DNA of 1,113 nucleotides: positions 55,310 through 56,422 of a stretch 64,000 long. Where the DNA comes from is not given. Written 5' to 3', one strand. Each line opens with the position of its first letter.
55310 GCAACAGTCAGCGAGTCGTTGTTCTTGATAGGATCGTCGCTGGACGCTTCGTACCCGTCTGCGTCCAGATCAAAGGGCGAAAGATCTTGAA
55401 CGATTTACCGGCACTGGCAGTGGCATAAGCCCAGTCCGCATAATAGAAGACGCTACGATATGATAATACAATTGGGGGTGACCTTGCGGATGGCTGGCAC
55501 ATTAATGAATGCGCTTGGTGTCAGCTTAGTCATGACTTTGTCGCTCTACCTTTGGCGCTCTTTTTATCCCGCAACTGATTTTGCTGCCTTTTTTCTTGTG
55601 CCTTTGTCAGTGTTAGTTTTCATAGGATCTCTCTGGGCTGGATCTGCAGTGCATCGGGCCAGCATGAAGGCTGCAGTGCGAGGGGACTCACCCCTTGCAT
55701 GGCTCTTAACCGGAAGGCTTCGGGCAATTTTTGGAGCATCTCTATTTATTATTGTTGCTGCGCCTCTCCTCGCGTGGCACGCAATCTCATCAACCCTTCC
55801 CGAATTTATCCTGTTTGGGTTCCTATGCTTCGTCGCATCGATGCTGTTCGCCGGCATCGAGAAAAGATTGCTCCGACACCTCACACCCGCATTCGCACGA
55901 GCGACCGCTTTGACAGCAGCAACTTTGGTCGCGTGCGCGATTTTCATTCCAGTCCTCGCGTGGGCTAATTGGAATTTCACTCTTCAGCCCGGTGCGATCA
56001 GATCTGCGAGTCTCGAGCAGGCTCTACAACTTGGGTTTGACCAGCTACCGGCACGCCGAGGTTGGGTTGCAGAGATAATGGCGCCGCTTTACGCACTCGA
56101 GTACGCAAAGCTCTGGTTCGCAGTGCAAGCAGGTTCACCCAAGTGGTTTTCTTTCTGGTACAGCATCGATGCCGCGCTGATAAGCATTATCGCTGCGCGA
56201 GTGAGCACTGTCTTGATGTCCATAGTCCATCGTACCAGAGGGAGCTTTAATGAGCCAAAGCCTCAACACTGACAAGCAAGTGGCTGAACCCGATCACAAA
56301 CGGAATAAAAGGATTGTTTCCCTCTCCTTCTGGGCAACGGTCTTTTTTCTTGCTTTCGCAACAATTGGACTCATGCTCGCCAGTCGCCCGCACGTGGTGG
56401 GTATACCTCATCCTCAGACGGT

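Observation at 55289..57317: Low-GC, opposite-strand two-gene membrane cassette inserted in the tail-tip operon where a gpK-like gene is expected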

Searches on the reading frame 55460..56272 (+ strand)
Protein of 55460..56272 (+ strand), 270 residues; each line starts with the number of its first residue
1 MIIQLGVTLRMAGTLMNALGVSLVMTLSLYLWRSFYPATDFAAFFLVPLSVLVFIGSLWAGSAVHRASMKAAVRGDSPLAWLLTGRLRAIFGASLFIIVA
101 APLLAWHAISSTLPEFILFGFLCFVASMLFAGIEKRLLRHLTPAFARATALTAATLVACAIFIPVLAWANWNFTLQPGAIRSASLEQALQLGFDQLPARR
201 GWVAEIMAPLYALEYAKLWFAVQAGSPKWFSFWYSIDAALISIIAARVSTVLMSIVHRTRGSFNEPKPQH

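Call 3: search_protein_families(library=pfam, proteins=[window:55460-56272:+], max_evalue=0.01)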
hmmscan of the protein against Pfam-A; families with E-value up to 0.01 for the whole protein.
window:55460-56272:+ (270 aa): 0 families

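Call 4: search_protein_families(library=phrogs, proteins=[window:55460-56272:+], max_evalue=0.01)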
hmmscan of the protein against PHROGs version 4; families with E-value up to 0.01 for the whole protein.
window:55460-56272:+ (270 aa): 0 families

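Call 8: find_homologous_proteins(query=window:55460-56272:+)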
Query window:55460-56272:+ (270 aa): 30 proteins with E <= 0.001 among 4750 candidates.
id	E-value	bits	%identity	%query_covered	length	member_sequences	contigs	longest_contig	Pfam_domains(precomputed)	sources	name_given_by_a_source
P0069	1.4e-150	518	89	100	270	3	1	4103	-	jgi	jgi:hypothetical protein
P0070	3.5e-149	514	89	100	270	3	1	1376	-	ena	-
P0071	9.5e-147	506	90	96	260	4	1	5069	-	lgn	-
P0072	1.3e-139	482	90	93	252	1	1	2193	-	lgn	-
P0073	1.2e-129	450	85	91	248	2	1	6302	-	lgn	-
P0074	3.1e-114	399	70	99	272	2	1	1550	-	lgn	-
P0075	4.8e-111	389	68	97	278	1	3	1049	-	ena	-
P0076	2.0e-110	387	69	96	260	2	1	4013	-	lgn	-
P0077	2.6e-109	383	71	91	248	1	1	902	-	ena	-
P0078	5.3e-106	372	68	96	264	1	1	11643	-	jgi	jgi:hypothetical protein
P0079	8.0e-101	355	64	93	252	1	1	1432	-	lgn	-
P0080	3.0e-100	353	65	95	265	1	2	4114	-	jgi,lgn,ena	-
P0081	5.5e-99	349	65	93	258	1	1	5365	-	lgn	-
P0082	7.0e-99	349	63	98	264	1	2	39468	-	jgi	jgi:hypothetical protein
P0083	2.2e-97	344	62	94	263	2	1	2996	-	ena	-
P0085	3.0e-94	334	62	92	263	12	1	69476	-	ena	-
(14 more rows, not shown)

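Call 16: search_protein_families(library=padloc, proteins=[window:55460-56272:+], max_evalue=1)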
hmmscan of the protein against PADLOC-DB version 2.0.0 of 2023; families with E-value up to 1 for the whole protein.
window:55460-56272:+ (270 aa): 1 family
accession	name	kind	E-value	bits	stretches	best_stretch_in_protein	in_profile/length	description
PDLC01944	CARF8--CARF_TM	-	0.14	9.3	1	40-129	27-116/339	-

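Call 17: search_protein_families(library=ncbifam, proteins=[window:55460-56272:+], max_evalue=1)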
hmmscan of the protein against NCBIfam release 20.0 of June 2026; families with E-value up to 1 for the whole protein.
window:55460-56272:+ (270 aa): 0 families

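Call 18: search_protein_families(library=pfam, proteins=[window:55460-56272:+], max_evalue=10)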
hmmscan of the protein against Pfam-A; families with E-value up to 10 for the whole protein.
window:55460-56272:+ (270 aa): 1 family
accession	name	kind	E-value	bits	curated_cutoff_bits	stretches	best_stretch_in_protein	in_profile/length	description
PF19857.4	DUF6332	-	8.4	7.4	25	0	123-175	22-74/85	Family of unknown function (DUF6332)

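Call 31: predict_structure(alignment_id=A2)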
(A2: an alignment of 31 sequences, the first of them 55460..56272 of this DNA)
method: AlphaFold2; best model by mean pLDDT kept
length: 270 residues; sequences in the alignment: 31
mean_pLDDT: 87.2   pTM: 0.84
mean pLDDT of the five models: 87.2, 86.6, 85.2, 81.8, 62.0
residues with pLDDT >= 90: 139; 70-90: 115; 50-70: 6; < 50: 10
segments of 3 or more residues with pLDDT < 50: 261-270
pLDDT, mean of each block of 10 residues (from residue 1): 82 94 95 90 91 94 85 74 82 94 91 93 98 95 92 97 92 78 90 80 83 88 85 88 97 82 43
secondary structure, 60 per line:
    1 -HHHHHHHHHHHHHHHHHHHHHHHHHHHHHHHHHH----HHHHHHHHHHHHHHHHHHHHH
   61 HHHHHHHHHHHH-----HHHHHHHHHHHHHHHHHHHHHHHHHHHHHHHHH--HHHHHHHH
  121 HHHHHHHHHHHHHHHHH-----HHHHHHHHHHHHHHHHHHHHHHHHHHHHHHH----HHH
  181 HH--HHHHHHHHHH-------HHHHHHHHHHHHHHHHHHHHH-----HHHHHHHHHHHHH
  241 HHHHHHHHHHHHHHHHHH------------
elements in order: H2-35 H40-72 H78-110 H113-137 H143-173 H178-182 H185-194 H202-222 H228-258

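Call 34: fold_search(model_id=the predicted structure, library=pdb)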
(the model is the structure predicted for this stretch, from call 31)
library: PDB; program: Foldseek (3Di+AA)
matches with E <= 10: 433; with E <= 0.001: 0
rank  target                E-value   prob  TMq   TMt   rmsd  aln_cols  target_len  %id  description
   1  5azd_B                1.7e-01  0.57  0.26  0.27  18.2       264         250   14  Crystal structure of thermophilic rhodopsin. (released 2016-04-27)
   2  2npj                  2.2e-01  0.35  0.23  0.19  18.0       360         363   11  An unusual twin-His arrangement in the pore of ammonia channels is essential for substrate conductance (released 2006-11-14)
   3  4knf_B                2.3e-01  0.51  0.25  0.29  19.1       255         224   13  Crystal structure of a blue-light absorbing proteorhodopsin double-mutant D97N/Q105L from HOT75 (released 2013-06-05)
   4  6nwd                  2.5e-01  0.47  0.26  0.28  17.9       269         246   12  X-ray Crystallographic structure of Gloeobacter rhodopsin (released 2019-08-14)
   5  1xqe                  2.6e-01  0.28  0.21  0.18  18.2       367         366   11  The mechanism of ammonia transport based on the crystal structure of AmtB of E. coli. (released 2004-10-26)
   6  9jtq                  2.6e-01  0.14  0.13  0.14  18.9       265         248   13  Crystal structure of the light-driven proton pump heimdallarchaeial rhodopsin HeimdallR1 (released 2025-04-02)
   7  3c1h                  3.1e-01  0.23  0.21  0.17  18.4       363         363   11  Substrate binding, deprotonation and selectivity at the periplasmic entrance of the E. coli ammonia channel AmtB (released 2008-03-18)
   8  7ytb_A                4.0e-01  0.35  0.25  0.26  17.7       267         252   12  Crystal structure of Kin4B8 (released 2023-03-15)
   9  3c1i                  4.2e-01  0.25  0.22  0.18  18.3       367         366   11  Substrate binding, deprotonation and selectivity at the periplasmic entrance of the E. coli ammonia channel AmtB (released 2008-03-18)
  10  4kly_B                6.1e-01  0.28  0.23  0.26  18.6       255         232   12  Crystal structure of a blue-light absorbing proteorhodopsin mutant D97N from HOT75 (released 2013-06-05)
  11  7lj4_A                7.3e-01  0.21  0.21  0.22  17.8       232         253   16  Human TRAAK K+ channel FHEIG mutant A270P in a K+ bound conductive conformation (released 2021-06-30)
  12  6vqq_A                7.6e-01  0.08  0.13  0.13  23.0       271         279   11  CryoEM Structure of the Plasmodium falciparum transporter PfFNT (released 2021-02-03)
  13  3c1j                  7.9e-01  0.18  0.24  0.19  18.3       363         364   11  Substrate binding, deprotonation and selectivity at the periplasmic entrance of the E. coli ammonia channel AmtB (released 2008-03-18)
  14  7ytb_B                8.3e-01  0.21  0.24  0.24  17.1       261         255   13  Crystal structure of Kin4B8 (released 2023-03-15)
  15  7qkr                  8.3e-01  0.10  0.17  0.05  32.9       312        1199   13  Cryo-EM structure of ABC transporter STE6-2p from Pichia pastoris with Verapamil at 3.2 A resolution (released 2022-10-26)
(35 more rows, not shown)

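Call 42: search_solved_structures(query=A2, max_evalue=10)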
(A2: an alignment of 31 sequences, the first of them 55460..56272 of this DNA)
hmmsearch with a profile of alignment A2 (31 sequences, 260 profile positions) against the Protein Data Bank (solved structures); distinct sequences matched with E-value up to 10: 5.
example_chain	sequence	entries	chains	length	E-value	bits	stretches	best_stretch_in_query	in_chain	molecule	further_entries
9ufb_B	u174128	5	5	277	0.41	13.2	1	106-162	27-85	Ubiquinol oxidase subunit 2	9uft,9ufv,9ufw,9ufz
5net_1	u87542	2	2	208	1.2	11.7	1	24-81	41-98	O1 Manisa VP1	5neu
5ac9_1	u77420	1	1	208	1.2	11.7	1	24-81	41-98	VP1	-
5ddj_1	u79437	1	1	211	1.2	11.7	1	24-81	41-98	Foot and mouth disease virus, VP1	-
5nej_1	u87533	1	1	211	1.2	11.7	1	24-81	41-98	O1 Manisa VP1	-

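Call 74: fold_search(model_id=the predicted structure, library=viral)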
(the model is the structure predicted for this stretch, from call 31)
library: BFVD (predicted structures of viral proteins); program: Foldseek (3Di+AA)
matches with E <= 10: 190; with E <= 0.001: 0
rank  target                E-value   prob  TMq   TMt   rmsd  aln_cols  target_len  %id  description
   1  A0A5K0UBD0            3.0e-01  0.30  0.22  0.22  18.2       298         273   10  Carrier superfamily protein [Yasminevirus sp. GU-2018]
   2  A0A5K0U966            4.4e-01  0.38  0.24  0.30  20.3       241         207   12  Protein lifeguard 1-like [Yasminevirus sp. GU-2018]
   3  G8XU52                4.4e-01  0.21  0.19  0.20  23.9       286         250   10  Membrane protein US12A [Simian cytomegalovirus (strain Colburn)]
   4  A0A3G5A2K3            5.4e-01  0.23  0.21  0.19  21.8       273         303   10  Uncharacterized protein [Harvfovirus sp.]
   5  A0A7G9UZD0            5.4e-01  0.21  0.21  0.23  17.1       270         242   11  Membrane protein [Gordonia Phage Sephiroth]
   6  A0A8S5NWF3            5.4e-01  0.13  0.13  0.18  19.7       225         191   13  Formate/nitrite transporter [Siphoviridae sp. ctTnV63]
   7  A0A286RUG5            6.4e-01  0.18  0.20  0.15  19.2       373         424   12  Envelope protein UL43 [Beluga whale alphaherpesvirus 1]
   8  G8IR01                6.4e-01  0.12  0.16  0.07  23.8       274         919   12  MuF-like minor capsid protein [Mycobacterium phage Fionnbharth]
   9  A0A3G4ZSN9            7.3e-01  0.08  0.14  0.10  22.6       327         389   10  G-protein coupled receptors family 1 profile domain-containing protein [Edafosvirus sp.]
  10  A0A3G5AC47            1.0e+00  0.15  0.22  0.24  18.8       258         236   12  Uncharacterized protein [Hyperionvirus sp.]
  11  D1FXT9                1.1e+00  0.12  0.17  0.13  20.3       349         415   12  Envelope protein UL43 [Feline herpesvirus 1]
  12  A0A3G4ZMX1            1.1e+00  0.08  0.16  0.17  19.0       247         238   16  Uncharacterized protein [Terrestrivirus sp.]
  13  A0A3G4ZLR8            1.1e+00  0.08  0.16  0.15  23.3       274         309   13  Growth hormone-inducible transmembrane protein [Terrestrivirus sp.]
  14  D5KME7                1.3e+00  0.07  0.14  0.16  23.9       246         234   13  (no name in the UniProt tables at hand)
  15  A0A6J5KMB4            1.3e+00  0.08  0.17  0.14  27.2       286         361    9  Uncharacterized protein [uncultured Caudovirales phage]
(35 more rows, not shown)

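Call 88: find_homologous_proteins(query=A2, max_evalue=0.001)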
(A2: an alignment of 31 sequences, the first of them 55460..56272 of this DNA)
Query A2 (31 sequences) (270 aa, profile of the alignment): 37 proteins with E <= 0.001 among 8000 candidates.
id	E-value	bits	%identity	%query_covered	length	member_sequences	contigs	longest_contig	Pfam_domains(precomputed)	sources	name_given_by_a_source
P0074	2.9e-132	458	70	99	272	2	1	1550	-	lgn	-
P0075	5.1e-132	457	68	97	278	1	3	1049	-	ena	-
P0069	1.9e-130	452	89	100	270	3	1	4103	-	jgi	jgi:hypothetical protein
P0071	2.8e-130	451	90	96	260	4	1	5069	-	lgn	-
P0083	4.7e-130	451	62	94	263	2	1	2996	-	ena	-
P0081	1.3e-129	449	65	93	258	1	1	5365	-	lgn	-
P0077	3.5e-129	448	71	91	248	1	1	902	-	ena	-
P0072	1.5e-128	446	90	93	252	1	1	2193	-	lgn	-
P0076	2.1e-128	445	69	96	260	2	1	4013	-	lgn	-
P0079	3.4e-128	445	64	93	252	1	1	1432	-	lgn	-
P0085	5.2e-128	444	62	92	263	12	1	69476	-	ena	-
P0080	1.1e-127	443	65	95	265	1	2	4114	-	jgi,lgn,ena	-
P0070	3.2e-126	438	89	100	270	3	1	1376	-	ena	-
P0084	9.8e-126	436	64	91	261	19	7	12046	-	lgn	-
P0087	1.4e-125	436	60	95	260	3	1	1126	-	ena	-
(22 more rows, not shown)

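Call 89: find_encoding_contigs(protein=P0085, flank=10000, max_places=2)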
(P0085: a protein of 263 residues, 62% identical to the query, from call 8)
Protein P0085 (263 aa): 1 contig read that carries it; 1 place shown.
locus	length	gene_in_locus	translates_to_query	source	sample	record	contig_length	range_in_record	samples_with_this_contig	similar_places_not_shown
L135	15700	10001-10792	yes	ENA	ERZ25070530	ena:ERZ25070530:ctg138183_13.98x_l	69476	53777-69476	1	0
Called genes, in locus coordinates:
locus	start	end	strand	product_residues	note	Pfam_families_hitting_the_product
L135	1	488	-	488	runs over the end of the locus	PF00691:OmpA (faint)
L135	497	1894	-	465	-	PF01442:Apolipoprotein (faint)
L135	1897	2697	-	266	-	-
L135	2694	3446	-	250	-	-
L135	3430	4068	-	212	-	-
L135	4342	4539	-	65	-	-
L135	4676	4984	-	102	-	-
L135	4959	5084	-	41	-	-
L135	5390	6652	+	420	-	PF14236:DruA, PF13808:DDE_Tnp_1_assoc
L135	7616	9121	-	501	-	PF20042:DUF6444, PF03050:DDE_Tnp_IS66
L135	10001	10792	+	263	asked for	-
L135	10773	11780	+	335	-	-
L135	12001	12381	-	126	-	PF12760:Zn_ribbon_IS1595 (weak)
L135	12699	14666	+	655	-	PF10592:AIPR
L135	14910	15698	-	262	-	?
